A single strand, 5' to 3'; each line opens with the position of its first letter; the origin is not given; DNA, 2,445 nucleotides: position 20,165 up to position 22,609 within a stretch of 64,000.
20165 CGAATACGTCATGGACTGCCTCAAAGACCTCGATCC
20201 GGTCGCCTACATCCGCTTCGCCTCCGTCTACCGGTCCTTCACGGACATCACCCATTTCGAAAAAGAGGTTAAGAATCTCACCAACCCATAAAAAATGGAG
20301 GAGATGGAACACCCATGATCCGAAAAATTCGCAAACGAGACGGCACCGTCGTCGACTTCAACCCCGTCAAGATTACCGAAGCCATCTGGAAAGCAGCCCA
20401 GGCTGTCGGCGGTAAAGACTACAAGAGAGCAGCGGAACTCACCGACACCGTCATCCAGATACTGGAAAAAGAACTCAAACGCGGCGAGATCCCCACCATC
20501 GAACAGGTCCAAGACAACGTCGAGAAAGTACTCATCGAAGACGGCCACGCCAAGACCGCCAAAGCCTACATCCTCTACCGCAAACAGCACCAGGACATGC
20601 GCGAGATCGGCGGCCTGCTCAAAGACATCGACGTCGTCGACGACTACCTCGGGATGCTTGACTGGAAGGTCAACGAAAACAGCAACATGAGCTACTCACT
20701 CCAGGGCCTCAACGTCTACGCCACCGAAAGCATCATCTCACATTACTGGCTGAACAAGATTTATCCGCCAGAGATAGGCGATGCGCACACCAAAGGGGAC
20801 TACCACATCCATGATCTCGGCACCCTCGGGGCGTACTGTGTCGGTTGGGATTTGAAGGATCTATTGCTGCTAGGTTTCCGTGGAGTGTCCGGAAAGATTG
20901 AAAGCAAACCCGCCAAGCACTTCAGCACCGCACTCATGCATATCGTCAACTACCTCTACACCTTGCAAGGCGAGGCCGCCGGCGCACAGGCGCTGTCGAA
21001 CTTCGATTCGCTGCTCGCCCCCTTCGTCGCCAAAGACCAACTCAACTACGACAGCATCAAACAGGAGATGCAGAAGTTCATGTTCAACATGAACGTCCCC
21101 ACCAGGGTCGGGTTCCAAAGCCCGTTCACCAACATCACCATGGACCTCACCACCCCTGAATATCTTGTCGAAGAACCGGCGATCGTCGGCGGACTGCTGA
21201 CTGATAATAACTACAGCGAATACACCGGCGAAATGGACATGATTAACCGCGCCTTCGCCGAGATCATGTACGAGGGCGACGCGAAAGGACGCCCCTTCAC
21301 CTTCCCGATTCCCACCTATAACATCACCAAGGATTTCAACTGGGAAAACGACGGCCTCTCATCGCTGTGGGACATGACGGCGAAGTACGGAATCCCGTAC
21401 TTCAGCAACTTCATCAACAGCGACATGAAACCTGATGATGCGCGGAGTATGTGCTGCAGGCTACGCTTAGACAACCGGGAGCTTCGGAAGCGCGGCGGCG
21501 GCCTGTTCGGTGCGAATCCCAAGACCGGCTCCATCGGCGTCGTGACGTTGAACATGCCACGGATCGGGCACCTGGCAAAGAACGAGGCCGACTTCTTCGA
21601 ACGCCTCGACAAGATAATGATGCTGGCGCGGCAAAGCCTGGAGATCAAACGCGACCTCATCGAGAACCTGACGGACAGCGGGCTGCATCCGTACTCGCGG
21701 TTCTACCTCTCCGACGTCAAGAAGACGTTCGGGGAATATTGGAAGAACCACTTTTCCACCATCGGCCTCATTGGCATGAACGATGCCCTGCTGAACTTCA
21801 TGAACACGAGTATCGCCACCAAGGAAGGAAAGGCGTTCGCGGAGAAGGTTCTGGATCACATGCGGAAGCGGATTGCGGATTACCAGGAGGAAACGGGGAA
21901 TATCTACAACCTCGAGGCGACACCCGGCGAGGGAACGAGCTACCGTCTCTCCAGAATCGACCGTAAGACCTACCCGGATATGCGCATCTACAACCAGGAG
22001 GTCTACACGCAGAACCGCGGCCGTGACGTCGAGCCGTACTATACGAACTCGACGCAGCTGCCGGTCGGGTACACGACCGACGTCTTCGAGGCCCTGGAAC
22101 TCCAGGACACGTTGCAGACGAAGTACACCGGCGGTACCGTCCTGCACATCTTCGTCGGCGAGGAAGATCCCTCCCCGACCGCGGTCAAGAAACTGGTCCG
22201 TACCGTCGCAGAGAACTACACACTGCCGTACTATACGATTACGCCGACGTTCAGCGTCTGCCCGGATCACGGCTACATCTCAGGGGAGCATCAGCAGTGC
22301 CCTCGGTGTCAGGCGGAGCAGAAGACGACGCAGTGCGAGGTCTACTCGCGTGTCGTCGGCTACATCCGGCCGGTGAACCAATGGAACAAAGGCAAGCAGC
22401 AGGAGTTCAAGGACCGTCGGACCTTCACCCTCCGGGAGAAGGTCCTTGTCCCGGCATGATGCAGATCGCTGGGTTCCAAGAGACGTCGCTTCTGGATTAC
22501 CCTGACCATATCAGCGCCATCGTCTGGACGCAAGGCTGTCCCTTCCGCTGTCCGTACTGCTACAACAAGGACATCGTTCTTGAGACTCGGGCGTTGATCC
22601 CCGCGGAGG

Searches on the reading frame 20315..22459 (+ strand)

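Call 11: search_protein_families(library=pfam, proteins=[window:20315-22459:+], max_evalue=0.001)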
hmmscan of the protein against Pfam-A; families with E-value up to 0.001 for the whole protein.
window:20315-22459:+ (714 aa): 2 families
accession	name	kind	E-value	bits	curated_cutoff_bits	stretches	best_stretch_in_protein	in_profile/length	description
PF13597.11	NRDD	-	1.6e-199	664.7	26.2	1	121-704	1-562/562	Anaerobic ribonucleoside-triphosphate reductase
PF03477.21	ATP-cone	-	6.3e-23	81.6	25.8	1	4-93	2-87/88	ATP cone domain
